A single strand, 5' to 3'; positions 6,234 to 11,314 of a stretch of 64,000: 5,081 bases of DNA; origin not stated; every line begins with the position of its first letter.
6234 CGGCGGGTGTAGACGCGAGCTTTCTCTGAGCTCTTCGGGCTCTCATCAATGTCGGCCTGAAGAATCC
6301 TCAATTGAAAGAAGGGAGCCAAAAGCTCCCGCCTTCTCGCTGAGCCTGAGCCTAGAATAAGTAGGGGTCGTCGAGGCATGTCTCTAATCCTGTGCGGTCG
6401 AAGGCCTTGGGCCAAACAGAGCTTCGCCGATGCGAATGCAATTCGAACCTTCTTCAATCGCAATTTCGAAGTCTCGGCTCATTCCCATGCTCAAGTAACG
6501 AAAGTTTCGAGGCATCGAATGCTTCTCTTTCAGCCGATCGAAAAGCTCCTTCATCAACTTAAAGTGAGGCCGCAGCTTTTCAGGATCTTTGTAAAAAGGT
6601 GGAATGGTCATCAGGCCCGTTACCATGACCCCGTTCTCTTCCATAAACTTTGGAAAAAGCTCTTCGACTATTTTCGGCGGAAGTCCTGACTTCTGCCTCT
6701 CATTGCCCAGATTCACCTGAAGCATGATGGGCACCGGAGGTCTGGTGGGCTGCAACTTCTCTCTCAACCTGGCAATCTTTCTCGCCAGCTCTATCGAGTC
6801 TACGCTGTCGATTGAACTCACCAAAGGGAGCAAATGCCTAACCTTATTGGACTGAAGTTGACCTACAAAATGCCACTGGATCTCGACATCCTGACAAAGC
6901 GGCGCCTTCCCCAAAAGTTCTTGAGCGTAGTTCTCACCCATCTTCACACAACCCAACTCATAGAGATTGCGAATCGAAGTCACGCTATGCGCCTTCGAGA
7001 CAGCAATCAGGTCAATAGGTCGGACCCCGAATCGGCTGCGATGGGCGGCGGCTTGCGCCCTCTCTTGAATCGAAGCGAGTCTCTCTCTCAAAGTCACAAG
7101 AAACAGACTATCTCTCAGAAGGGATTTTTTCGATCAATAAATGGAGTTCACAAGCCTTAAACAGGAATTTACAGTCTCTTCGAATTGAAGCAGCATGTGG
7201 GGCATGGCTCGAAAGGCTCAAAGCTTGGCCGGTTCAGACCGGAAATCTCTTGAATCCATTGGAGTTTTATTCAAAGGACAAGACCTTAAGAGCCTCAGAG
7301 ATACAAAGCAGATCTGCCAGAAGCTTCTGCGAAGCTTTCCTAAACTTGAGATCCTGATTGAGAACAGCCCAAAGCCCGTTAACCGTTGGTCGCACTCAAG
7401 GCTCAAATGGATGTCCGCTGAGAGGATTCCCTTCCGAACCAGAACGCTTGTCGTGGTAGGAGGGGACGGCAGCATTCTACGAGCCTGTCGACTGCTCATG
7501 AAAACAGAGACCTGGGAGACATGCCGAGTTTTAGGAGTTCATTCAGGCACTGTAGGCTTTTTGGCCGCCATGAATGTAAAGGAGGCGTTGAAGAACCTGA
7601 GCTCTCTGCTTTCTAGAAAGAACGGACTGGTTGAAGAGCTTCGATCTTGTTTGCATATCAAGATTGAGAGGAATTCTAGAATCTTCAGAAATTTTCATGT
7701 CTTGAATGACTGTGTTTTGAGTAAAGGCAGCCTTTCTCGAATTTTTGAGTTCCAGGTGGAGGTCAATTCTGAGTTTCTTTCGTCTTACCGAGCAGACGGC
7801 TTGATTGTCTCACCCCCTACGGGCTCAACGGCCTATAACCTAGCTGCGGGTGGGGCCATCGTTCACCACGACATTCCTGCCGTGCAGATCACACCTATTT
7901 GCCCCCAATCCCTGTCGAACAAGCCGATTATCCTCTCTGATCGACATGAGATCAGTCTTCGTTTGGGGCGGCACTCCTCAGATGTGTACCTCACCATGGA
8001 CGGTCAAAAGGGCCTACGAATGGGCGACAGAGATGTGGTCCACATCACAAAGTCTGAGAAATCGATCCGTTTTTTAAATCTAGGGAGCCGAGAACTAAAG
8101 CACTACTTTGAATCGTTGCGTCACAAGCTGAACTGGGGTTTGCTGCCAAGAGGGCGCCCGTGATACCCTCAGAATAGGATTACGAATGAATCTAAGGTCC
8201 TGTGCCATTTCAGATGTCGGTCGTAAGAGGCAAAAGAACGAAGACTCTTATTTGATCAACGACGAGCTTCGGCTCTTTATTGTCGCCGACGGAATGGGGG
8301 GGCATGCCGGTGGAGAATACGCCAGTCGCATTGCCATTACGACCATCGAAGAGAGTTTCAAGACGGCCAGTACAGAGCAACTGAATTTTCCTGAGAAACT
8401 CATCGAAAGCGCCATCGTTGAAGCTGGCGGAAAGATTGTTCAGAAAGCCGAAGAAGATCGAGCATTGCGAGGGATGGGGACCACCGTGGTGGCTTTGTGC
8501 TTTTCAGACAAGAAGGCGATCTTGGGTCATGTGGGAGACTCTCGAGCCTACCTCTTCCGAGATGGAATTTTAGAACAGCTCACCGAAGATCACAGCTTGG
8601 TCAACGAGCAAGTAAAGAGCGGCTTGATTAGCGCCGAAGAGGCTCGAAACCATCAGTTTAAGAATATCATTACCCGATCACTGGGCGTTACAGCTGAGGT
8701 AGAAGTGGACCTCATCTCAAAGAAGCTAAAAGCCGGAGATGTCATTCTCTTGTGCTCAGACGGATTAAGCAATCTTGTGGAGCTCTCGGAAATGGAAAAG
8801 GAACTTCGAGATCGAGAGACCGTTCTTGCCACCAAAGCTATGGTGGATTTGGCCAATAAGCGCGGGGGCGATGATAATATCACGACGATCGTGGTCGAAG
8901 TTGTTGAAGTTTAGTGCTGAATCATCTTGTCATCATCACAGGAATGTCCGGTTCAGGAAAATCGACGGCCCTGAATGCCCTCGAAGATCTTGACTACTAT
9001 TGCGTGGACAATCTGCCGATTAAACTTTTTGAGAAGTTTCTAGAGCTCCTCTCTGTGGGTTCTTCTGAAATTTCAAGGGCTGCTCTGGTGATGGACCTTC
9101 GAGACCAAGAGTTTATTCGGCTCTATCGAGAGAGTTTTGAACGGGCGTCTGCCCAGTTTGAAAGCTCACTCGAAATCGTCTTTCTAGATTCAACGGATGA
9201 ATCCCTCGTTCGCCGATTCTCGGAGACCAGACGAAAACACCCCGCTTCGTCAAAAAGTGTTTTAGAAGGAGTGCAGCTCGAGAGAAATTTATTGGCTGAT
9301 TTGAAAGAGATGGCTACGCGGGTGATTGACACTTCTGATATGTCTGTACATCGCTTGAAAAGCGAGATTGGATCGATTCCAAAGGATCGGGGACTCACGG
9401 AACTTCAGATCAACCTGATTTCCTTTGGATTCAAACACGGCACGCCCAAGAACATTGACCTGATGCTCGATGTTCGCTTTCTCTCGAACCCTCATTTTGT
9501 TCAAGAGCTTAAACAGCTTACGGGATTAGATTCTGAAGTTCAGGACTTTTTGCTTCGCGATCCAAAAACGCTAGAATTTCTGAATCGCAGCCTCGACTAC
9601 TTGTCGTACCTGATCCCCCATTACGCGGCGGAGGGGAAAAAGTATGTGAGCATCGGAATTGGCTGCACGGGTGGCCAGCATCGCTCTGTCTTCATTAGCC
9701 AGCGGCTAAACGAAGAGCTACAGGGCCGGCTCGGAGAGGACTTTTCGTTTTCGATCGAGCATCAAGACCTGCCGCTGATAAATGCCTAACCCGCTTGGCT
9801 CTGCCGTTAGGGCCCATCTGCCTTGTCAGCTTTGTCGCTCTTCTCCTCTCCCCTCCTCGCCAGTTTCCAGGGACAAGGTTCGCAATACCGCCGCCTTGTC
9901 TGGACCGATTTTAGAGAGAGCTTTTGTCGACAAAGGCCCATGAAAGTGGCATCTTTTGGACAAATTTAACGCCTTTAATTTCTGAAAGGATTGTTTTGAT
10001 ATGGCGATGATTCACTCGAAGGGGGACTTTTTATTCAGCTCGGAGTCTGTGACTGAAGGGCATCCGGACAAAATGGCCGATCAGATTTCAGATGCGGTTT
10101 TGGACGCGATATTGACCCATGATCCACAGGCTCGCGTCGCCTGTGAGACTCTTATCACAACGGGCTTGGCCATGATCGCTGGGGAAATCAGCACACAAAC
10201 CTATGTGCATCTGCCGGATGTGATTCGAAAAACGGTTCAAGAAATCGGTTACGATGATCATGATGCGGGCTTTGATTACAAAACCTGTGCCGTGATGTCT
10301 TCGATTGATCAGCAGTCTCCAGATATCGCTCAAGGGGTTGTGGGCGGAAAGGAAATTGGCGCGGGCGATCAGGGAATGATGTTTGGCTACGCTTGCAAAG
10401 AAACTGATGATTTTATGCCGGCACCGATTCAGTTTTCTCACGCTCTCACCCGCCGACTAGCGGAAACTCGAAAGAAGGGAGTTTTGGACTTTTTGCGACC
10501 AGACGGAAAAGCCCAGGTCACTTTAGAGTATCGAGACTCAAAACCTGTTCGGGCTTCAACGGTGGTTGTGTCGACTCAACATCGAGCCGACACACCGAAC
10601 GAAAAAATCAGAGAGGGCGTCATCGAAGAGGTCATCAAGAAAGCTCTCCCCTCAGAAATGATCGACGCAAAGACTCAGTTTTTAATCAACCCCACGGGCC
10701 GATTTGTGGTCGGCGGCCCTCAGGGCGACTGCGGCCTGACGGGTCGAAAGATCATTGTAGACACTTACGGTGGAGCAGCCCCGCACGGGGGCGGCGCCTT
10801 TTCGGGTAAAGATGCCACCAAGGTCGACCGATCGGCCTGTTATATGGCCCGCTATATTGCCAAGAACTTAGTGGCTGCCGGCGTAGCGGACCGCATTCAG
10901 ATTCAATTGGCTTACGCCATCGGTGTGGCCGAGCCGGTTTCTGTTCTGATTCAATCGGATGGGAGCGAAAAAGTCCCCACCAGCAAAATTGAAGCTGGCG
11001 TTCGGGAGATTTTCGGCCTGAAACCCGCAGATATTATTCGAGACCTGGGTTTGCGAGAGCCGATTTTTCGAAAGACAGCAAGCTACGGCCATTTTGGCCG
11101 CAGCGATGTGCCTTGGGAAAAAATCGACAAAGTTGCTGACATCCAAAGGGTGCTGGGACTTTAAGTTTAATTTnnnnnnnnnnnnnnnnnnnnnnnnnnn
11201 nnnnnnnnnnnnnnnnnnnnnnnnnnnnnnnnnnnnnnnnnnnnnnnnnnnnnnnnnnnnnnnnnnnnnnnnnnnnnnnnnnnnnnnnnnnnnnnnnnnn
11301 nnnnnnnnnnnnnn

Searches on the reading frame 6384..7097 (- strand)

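Call 38: search_protein_families(library=pfam, proteins=[window:6384-7097:-])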
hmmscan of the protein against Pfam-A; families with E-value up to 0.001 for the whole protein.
window:6384-7097:- (237 aa): 1 family
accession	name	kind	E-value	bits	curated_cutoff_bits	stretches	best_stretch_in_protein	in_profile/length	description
PF01168.26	Ala_racemase_N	-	2.5e-15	57.2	24.1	1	27-232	20-220/220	Alanine racemase, N-terminal domain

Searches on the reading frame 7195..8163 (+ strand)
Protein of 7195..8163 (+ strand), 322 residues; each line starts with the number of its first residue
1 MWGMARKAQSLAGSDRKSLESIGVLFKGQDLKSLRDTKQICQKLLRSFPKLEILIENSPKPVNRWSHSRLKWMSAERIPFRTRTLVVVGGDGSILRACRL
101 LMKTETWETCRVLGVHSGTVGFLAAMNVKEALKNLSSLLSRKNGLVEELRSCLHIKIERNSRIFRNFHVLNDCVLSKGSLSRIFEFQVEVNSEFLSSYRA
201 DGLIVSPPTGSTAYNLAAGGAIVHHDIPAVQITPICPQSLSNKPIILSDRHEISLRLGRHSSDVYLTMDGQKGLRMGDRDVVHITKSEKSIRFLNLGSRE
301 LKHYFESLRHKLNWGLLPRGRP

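Call 38: search_protein_families(library=pfam, proteins=[window:7195-8163:+])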
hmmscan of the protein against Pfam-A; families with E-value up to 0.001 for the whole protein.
window:7195-8163:+ (322 aa): 2 families
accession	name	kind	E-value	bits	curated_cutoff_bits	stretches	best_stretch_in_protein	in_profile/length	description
PF20143.4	NAD_kinase_C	-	6.9e-33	113.5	23.7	1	170-295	1-125/126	ATP-NAD kinase C-terminal domain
PF01513.26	NAD_kinase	-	1e-07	32.7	25.5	1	78-140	69-127/130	ATP-NAD kinase N-terminal domain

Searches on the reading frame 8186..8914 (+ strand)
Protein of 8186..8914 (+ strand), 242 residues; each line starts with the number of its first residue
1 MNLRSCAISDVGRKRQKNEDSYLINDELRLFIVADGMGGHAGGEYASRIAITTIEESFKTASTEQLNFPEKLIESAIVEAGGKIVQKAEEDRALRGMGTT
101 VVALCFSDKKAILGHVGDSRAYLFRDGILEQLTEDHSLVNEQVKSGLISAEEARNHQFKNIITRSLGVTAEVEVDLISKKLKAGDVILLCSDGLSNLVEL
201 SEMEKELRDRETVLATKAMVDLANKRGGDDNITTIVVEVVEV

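Call 38: search_protein_families(library=pfam, proteins=[window:8186-8914:+])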
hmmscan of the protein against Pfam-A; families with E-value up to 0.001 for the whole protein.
window:8186-8914:+ (242 aa): 3 families
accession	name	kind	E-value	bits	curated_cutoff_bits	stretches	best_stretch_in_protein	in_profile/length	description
PF13672.11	PP2C_2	-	5.5e-20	72.2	24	1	13-218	7-199/209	Protein phosphatase 2C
PF00481.26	PP2C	-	8e-12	45.8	20.3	1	24-142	30-146/255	Protein phosphatase 2C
PF07228.17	SpoIIE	-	6.2e-05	23.5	25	0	166-216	105-152/192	Stage II sporulation protein E (SpoIIE)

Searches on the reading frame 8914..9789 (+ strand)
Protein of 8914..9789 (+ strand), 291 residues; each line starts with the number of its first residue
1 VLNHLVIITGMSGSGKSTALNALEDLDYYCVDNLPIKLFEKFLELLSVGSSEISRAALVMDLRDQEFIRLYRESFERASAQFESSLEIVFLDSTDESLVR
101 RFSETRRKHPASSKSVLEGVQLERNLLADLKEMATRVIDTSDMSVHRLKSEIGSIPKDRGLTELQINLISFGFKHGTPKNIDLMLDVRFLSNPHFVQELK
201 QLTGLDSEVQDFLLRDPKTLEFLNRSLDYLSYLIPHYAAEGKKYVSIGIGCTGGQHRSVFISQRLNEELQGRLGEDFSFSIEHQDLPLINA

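Call 38: search_protein_families(library=pfam, proteins=[window:8914-9789:+])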
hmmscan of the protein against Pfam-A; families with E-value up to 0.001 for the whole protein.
window:8914-9789:+ (291 aa): 3 families
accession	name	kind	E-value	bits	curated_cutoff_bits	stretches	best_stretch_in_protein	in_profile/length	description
PF03668.21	RapZ-like_N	-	3.5e-46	157.3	25.4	1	5-152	3-150/158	RapZ-like N-terminal domain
PF22740.1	PapZ_C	-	1.6e-42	144.9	27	1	164-286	1-120/121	RapZ C-terminal domain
PF13238.12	AAA_18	-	0.00028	21.8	29.4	0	6-32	1-26/128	AAA domain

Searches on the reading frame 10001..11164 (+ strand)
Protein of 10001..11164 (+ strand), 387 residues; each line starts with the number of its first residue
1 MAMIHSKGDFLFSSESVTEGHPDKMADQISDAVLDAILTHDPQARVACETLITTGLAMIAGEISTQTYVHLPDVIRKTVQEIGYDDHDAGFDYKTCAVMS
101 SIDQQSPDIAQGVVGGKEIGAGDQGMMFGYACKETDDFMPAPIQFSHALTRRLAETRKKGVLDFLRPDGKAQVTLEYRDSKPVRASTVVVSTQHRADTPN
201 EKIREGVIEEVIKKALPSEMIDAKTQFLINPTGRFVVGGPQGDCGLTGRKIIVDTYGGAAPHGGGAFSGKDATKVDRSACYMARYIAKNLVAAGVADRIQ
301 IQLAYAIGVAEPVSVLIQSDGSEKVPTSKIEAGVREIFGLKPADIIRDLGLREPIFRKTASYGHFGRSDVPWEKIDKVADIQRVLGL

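Call 38: search_protein_families(library=pfam, proteins=[window:10001-11164:+])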
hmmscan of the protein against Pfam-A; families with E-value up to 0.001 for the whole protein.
window:10001-11164:+ (387 aa): 3 families
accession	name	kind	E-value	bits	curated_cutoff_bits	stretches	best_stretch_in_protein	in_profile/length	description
PF02773.21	S-AdoMet_synt_C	-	2.8e-64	215.6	25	1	237-374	1-138/138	S-adenosylmethionine synthetase, C-terminal domain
PF02772.21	S-AdoMet_synt_M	-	8.8e-48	161.8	29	1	118-235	1-120/120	S-adenosylmethionine synthetase, central domain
PF00438.25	S-AdoMet_synt_N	-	1.4e-43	147.8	33.1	1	10-107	2-99/99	S-adenosylmethionine synthetase, N-terminal domain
